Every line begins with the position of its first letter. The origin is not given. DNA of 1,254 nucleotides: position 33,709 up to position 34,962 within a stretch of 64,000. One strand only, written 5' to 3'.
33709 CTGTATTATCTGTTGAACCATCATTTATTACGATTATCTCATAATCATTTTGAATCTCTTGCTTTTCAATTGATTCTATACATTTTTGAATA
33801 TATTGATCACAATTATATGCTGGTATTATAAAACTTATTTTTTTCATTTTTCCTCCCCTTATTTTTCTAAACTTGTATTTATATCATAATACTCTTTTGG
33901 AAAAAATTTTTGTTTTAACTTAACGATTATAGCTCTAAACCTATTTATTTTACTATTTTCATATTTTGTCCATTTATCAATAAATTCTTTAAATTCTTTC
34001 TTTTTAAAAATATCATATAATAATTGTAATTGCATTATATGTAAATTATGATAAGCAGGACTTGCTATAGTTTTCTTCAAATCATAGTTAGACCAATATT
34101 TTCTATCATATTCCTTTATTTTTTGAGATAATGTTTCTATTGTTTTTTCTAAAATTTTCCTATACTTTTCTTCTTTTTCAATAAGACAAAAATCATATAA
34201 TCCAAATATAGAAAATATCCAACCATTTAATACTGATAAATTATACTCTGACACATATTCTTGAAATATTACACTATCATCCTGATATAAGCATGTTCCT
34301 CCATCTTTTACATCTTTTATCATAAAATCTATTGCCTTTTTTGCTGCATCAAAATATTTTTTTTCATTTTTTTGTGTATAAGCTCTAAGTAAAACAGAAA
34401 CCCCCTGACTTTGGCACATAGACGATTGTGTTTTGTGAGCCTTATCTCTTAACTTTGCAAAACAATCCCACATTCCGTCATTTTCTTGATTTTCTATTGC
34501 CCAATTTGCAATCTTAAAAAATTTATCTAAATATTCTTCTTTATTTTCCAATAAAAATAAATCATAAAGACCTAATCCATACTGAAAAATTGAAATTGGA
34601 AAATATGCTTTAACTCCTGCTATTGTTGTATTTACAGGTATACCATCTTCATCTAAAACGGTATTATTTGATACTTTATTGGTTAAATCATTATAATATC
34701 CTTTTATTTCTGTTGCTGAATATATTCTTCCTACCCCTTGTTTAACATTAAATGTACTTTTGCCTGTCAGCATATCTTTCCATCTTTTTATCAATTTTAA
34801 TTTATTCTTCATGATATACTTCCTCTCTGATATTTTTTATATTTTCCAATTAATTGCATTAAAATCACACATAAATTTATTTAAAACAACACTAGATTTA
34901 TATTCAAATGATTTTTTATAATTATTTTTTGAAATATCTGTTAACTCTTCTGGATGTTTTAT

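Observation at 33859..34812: D-glucuronyl C5-epimerase-like gene in a Gram-positive capsule locus next to ugd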

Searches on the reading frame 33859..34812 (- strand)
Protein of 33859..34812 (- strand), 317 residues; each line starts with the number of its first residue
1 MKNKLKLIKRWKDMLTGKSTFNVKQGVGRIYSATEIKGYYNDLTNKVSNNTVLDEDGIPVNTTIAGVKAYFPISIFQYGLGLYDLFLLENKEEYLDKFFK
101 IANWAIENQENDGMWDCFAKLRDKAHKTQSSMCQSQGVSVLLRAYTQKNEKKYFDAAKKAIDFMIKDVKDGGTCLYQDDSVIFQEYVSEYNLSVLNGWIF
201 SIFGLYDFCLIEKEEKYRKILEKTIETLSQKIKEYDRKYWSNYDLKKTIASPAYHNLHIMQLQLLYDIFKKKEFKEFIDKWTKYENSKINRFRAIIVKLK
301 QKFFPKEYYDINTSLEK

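Call 3: search_protein_families(library=pfam, proteins=[window:33859-34812:-], max_evalue=10)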
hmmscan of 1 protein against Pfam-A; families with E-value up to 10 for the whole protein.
window:33859-34812:- (317 aa): 4 families
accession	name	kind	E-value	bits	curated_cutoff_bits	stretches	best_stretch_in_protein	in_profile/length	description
PF06662.19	C5-epim_C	-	4.2e-40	137.7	23.3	1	129-283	26-188/188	D-glucuronyl C5-epimerase C-terminus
PF07470.19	Glyco_hydro_88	-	6.8e-06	25.7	26.6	1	25-241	36-249/352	Glycosyl Hydrolase Family 88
PF09492.16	Pec_lyase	-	0.046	13.4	22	1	138-170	45-77/292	Pectic acid lyase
PF13023.12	HD_3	-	0.14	12.5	22.5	1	212-279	77-143/165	HD domain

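Call 4: search_protein_families(library=ncbifam, proteins=[window:33859-34812:-], max_evalue=10)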
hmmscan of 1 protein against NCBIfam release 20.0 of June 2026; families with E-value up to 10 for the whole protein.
window:33859-34812:- (317 aa): 4 families
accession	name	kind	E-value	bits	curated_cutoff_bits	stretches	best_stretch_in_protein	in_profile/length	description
TIGR02474.1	pec_lyase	equivalog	0.0054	16.4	189.8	1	137-171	50-84/295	pectate lyase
NF051900.1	BetGalacBglBAgro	equivalog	0.014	14.5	420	1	91-174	209-291/333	beta-galactosidase BglB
NF001598.0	PRK00394.2-3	equivalog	0.075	12.7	330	1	151-194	68-111/184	TATA-box-binding protein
NF038151.1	lanthi_synth_III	equivalog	0.15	10.4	575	1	79-170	613-701/833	class III lanthionine synthetase LanKC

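Call 8: search_solved_structures(query=window:33859-34812:-, max_evalue=1, show_alignments=3)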
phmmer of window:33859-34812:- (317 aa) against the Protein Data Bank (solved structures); distinct sequences matched with E-value up to 1: 3.
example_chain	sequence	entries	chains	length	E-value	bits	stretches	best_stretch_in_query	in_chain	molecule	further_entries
6hzz_A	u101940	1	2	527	2e-23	86.6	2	76-285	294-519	D-glucuronyl C5-epimerase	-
6i01_A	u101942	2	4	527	6.8e-23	84.9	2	76-285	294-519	D-glucuronyl C5-epimerase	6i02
4pw2_A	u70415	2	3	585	2.2e-19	73.3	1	73-284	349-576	D-glucuronyl C5 epimerase B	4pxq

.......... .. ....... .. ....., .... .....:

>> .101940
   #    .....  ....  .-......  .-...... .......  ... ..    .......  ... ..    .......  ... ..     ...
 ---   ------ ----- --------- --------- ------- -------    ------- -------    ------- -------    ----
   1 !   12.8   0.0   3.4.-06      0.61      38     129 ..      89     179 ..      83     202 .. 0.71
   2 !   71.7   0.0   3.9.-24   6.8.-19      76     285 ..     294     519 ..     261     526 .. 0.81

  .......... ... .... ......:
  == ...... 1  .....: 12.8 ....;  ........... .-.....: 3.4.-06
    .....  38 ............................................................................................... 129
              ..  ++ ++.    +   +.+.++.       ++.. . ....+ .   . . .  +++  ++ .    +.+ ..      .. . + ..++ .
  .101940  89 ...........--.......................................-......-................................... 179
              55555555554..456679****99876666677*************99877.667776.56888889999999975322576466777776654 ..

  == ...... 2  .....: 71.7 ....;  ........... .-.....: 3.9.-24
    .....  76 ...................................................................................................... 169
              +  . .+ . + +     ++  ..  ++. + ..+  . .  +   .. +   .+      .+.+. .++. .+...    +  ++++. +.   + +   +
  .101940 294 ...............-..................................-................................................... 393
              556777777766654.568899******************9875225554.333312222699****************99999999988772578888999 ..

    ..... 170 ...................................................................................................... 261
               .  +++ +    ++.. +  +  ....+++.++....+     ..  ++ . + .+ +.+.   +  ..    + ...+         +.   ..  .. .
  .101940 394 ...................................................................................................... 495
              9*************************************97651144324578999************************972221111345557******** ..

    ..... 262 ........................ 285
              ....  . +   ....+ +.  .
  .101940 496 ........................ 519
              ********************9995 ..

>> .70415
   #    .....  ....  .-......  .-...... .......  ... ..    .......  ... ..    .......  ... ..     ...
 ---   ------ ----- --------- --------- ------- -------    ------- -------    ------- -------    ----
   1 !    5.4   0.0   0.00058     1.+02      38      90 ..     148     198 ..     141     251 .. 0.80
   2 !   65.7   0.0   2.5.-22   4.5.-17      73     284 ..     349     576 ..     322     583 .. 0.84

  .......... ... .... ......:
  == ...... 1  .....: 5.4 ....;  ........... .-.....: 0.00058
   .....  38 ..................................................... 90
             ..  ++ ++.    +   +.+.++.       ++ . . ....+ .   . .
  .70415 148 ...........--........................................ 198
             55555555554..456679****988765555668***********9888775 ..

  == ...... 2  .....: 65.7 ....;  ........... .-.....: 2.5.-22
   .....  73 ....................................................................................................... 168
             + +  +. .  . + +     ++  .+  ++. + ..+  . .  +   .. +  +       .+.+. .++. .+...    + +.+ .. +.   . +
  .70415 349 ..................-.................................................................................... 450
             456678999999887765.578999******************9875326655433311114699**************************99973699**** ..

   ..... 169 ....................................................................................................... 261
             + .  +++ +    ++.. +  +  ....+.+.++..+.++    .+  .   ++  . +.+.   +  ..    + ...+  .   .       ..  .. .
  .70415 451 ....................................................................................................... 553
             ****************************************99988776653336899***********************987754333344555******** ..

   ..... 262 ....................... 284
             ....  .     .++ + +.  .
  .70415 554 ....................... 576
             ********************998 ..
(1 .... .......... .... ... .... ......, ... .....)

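Call 9: find_homologous_proteins(query=window:33859-34812:-)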
Query window:33859-34812:- (317 aa): 1054 proteins with E <= 0.001 among 2522 candidates; the best 120 are listed.
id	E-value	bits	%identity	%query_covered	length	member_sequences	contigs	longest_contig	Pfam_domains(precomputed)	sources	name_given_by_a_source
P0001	8.0e-209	710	100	100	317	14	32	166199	PF07470.20,PF06662.20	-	-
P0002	1.1e-177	608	88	96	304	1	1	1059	PF06662.20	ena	-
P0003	1.4e-177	608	83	100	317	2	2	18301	PF06662.20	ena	-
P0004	2.0e-147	509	70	99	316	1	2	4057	PF07470.20,PF06662.20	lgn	-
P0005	3.0e-144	498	68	98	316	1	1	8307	PF06662.20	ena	-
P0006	3.3e-142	492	68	98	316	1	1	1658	PF06662.20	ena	-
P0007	8.9e-142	490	67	100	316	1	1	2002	PF06662.20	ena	-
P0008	1.6e-141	489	67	99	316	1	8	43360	PF06662.20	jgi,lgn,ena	-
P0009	1.8e-141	489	67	99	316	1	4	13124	PF06662.20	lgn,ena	-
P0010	3.1e-141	488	67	99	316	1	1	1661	PF06662.20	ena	-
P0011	3.3e-141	488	69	98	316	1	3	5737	PF06662.20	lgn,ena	-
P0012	6.9e-141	487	67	99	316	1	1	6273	PF06662.20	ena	-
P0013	1.3e-140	486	65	99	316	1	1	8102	PF06662.20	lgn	-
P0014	6.5e-140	484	66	99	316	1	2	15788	PF06662.20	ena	-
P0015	1.1e-139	483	67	99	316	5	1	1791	PF06662.20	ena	-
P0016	7.8e-139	481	66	99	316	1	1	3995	PF06662.20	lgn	-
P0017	2.2e-138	479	67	98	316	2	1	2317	PF06662.20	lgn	-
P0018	2.5e-138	479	66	99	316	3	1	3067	PF06662.20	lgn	-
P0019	5.2e-138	478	67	98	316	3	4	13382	PF06662.20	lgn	-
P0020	7.7e-138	477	66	98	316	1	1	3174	PF06662.20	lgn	-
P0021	1.2e-136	473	67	96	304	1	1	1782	PF06662.20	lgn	-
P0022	1.3e-136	473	67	96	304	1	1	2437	PF06662.20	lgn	-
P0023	1.9e-136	473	65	99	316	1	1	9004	PF06662.20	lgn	-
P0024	2.6e-136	472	66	99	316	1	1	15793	PF06662.20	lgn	-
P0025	3.6e-136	472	64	99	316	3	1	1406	PF06662.20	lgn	-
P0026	4.4e-136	471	65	99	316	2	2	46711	PF06662.20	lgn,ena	-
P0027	4.4e-136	471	65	99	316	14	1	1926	PF06662.20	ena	-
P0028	4.7e-136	471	66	97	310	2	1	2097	PF06662.20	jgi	jgi:hypothetical protein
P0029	5.8e-136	471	65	99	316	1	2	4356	PF06662.20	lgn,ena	-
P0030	1.1e-135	470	65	99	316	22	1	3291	PF06662.20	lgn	-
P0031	2.1e-135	469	64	99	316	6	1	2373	PF06662.20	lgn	-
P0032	3.6e-135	468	66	99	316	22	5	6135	PF06662.20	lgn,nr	nr:hypothetical protein [Lactococcus lactis]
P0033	1.6e-134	466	64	99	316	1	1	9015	PF06662.20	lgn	-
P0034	2.3e-134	466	66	99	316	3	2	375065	PF06662.20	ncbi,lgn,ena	ncbi:MAG: D-glucuronyl C5-epimerase family protein [Clostridia bacterium]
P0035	3.1e-134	465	62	100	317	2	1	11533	PF06662.20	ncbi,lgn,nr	ncbi:MAG TPA: thioredoxin [Clostridiales bacterium]|nr:thioredoxin [Clostridiales bacterium]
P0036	3.6e-134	465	65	99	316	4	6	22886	PF06662.20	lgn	-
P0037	4.6e-134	465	66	98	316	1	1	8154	PF06662.20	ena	-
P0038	1.0e-133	464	64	99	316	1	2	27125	PF06662.20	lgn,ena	-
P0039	2.1e-133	463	66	99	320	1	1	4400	PF06662.20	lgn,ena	-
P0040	2.8e-133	462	68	96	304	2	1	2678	PF06662.20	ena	-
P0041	3.0e-133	462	64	99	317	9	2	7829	PF06662.20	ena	-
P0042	3.6e-133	462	63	99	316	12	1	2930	PF07470.20,PF06662.20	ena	-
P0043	4.3e-133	462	65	98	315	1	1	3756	PF06662.20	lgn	-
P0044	4.5e-133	462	67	96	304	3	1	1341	PF06662.20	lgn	-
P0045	2.1e-132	459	65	99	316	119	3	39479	PF06662.20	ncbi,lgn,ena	-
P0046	2.2e-132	459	65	98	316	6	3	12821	PF06662.20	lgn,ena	-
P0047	2.2e-132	459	66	96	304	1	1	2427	PF06662.20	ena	-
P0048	2.2e-132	459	64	100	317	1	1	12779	PF06662.20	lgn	-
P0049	2.2e-132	459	66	96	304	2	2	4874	PF06662.20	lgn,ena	-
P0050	2.2e-132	459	65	99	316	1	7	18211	PF06662.20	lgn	-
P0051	1.5e-131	457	64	98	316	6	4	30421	PF06662.20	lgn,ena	-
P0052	1.5e-131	457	63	98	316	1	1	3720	PF06662.20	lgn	-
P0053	2.3e-131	456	63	99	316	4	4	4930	PF06662.20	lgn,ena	-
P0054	4.6e-131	455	63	99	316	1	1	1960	PF06662.20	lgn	-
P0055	7.0e-131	454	62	99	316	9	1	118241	PF07470.20,PF06662.20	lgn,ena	-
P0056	3.5e-130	452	65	99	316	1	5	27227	PF06662.20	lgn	-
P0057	1.0e-129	451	62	99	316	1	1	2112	PF07470.20,PF06662.20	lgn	-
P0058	8.8e-129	448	64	98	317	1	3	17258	PF06662.20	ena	-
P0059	1.2e-128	447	64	99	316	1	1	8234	PF06662.20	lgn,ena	-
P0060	2.0e-128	446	62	99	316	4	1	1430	PF06662.20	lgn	-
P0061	2.0e-128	446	61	98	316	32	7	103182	PF06662.20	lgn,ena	-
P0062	5.1e-127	442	62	98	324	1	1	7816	PF06662.20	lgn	-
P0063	9.8e-127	441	63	98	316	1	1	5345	PF06662.20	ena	-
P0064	2.3e-126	440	63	98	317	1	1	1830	PF06662.20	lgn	-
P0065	4.2e-126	439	62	96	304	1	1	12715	PF06662.20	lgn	-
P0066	1.6e-125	437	61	99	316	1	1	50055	PF06662.20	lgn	-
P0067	1.7e-125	437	63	96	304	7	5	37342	PF06662.20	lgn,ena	-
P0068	2.4e-125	436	60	98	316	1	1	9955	PF06662.20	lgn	-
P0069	3.8e-125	436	60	98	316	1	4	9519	PF06662.20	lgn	-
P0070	4.0e-125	435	60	98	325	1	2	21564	PF06662.20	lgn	-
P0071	4.2e-124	432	62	98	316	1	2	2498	PF06662.20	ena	-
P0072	8.8e-124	431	62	98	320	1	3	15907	PF06662.20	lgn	-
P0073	1.5e-122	427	61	98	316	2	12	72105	PF06662.20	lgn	-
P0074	3.9e-121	422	60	99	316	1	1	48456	PF06662.20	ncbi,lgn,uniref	ncbi:D-glucuronyl C5-epimerase family protein [Sporanaerobacter acetigenes]|uniref:D-glucuronyl C5-e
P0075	4.2e-121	422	58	98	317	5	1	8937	PF06662.20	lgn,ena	-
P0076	1.3e-120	421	59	99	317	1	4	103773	PF06662.20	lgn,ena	-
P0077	1.5e-120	420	60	95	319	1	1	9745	PF06662.20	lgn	-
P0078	2.2e-120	420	58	99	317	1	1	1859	PF06662.20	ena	-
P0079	1.8e-119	417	59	98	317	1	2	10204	PF06662.20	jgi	-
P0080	3.0e-119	416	57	99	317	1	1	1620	PF06662.20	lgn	-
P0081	6.2e-119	415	58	98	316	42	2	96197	PF07470.20,PF06662.20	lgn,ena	-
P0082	4.1e-118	412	59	96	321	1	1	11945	PF06662.20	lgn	-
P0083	5.5e-118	412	58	98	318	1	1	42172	PF06662.20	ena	-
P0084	2.3e-116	407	61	98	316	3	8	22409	PF06662.20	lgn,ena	-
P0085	6.1e-116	405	57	99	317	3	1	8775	PF06662.20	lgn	-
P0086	6.2e-116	405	58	98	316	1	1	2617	PF06662.20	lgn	-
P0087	1.8e-115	404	57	98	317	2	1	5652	PF06662.20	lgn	-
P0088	6.4e-114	399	57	98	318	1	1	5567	PF06662.20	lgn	-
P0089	1.2e-113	398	58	98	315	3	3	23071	PF06662.20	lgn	-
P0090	1.7e-112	394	57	96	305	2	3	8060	PF06662.20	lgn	-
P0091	8.1e-112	392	55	99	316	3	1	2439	PF06662.20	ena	-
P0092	2.2e-111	390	56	98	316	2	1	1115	PF06662.20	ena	-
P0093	1.3e-110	388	55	98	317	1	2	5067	PF06662.20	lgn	-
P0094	1.8e-110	387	57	99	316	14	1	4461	PF06662.20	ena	-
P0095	2.0e-109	384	56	99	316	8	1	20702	PF06662.20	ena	-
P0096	3.6e-108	380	55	99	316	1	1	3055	PF06662.20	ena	-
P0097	9.8e-108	378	56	99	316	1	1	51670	PF06662.20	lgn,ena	-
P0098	4.7e-107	376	56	98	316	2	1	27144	PF06662.20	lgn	-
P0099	8.9e-107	375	56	99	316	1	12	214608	PF06662.20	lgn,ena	-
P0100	1.2e-106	375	53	98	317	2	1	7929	PF06662.20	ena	-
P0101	1.6e-106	374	53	99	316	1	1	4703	PF06662.20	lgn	-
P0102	1.6e-106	374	56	99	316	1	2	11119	PF06662.20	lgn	-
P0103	7.0e-106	372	56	99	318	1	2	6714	PF06662.20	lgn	-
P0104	8.4e-106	372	53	98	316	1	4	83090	PF06662.20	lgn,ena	-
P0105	8.9e-106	372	57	96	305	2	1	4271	PF06662.20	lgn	-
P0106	1.8e-105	371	55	99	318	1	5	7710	PF06662.20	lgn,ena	-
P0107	1.8e-105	371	54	99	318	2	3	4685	PF06662.20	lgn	-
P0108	9.8e-105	369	54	99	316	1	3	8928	PF06662.20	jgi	-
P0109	1.9e-104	368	53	99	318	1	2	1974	PF09492.17,PF06662.20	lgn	-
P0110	1.7e-103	364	59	86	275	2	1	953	PF06662.20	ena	-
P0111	1.8e-96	341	67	69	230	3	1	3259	PF06662.20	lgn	-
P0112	3.5e-96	340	52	96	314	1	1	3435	PF06662.20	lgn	-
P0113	2.7e-91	324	49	94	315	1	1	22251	PF06662.20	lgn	-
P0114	2.9e-91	324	48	97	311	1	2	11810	PF06662.20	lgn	-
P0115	5.5e-91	323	50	96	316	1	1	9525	PF06662.20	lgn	-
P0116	9.3e-91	323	51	94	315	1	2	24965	PF06662.20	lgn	-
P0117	8.3e-90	319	49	96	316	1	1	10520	PF06662.20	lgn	-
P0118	1.0e-89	319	49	95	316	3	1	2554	PF06662.20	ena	-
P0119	1.6e-89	319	47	96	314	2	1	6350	PF06662.20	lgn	-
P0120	2.8e-89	318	50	90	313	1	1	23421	PF06662.20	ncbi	-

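Call 11: list_cluster_members(proteins=[window:33859-34812:-, window:40146-41855:-, window:27955-29265:-])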
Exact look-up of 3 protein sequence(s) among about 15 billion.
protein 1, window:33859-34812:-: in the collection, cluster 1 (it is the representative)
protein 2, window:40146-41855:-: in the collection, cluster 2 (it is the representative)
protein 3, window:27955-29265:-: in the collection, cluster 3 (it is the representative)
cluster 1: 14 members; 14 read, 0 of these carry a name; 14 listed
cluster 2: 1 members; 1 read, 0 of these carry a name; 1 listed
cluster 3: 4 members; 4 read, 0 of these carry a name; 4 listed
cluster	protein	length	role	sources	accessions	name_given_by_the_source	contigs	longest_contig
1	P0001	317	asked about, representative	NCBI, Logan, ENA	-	-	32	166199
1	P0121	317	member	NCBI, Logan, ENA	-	-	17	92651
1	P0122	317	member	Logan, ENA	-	-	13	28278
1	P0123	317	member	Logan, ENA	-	-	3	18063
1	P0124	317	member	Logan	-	-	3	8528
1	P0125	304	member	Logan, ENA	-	-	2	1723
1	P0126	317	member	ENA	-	-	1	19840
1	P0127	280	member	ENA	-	-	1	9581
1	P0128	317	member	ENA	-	-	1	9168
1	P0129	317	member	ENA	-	-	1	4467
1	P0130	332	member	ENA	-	-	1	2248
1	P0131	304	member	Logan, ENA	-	-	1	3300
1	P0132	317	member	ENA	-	-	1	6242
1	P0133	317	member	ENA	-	-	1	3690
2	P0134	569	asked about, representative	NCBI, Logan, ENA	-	-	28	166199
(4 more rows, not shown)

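Call 17: find_encoding_contigs(protein=window:33859-34812:-, flank=10000, max_places=8)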
Protein window:33859-34812:- (317 aa): 23 contigs read that carry it; 2 places shown.
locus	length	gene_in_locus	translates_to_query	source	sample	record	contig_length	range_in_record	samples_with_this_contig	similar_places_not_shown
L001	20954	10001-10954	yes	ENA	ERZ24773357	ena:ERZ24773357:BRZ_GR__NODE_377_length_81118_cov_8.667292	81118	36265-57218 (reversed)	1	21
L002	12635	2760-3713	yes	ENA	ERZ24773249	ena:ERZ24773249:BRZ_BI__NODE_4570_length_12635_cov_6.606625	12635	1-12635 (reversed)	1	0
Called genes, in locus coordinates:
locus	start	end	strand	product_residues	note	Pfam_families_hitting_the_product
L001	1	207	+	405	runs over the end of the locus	PF22694:CtpB_N-like, PF00595:PDZ, PF13180:PDZ_2, PF17820:PDZ_6, PF03572:Peptidase_S41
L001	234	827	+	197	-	PF01066:CDP-OH_P_transf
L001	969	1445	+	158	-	PF03449:GreA_GreB_N, PF01272:GreA_GreB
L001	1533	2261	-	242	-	PF01048:PNP_UDP_1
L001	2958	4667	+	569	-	PF03485:Arg_tRNA_synt_N, PF00750:tRNA-synt_1d, PF05746:DALR_1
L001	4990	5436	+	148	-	PF06705:SF-assemblin (weak), PF28217:FAM81B (faint)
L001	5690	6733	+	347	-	PF03816:LytR_cpsA_psr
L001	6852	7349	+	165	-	PF04892:VanZ-LLP1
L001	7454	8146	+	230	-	PF02397:Bac_transf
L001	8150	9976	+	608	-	PF00535:Glycos_transf_2, PF10111:Glyco_tranf_2_2, PF13641:Glyco_tranf_2_3, PF00534:Glycos_transf_1, PF13692:Glyco_trans_1_4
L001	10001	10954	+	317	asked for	PF07470:Glyco_hydro_88 (weak), PF06662:C5-epim_C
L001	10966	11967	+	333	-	PF00535:Glycos_transf_2, PF10111:Glyco_tranf_2_2, PF13641:Glyco_tranf_2_3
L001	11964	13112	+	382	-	PF04932:Wzy_C (weak)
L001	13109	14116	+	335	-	PF01757:Acyl_transf_3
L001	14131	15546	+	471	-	PF01943:Polysacc_synt, PF03023:MurJ, PF13440:Polysacc_synt_3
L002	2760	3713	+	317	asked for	PF07470:Glyco_hydro_88 (weak), PF06662:C5-epim_C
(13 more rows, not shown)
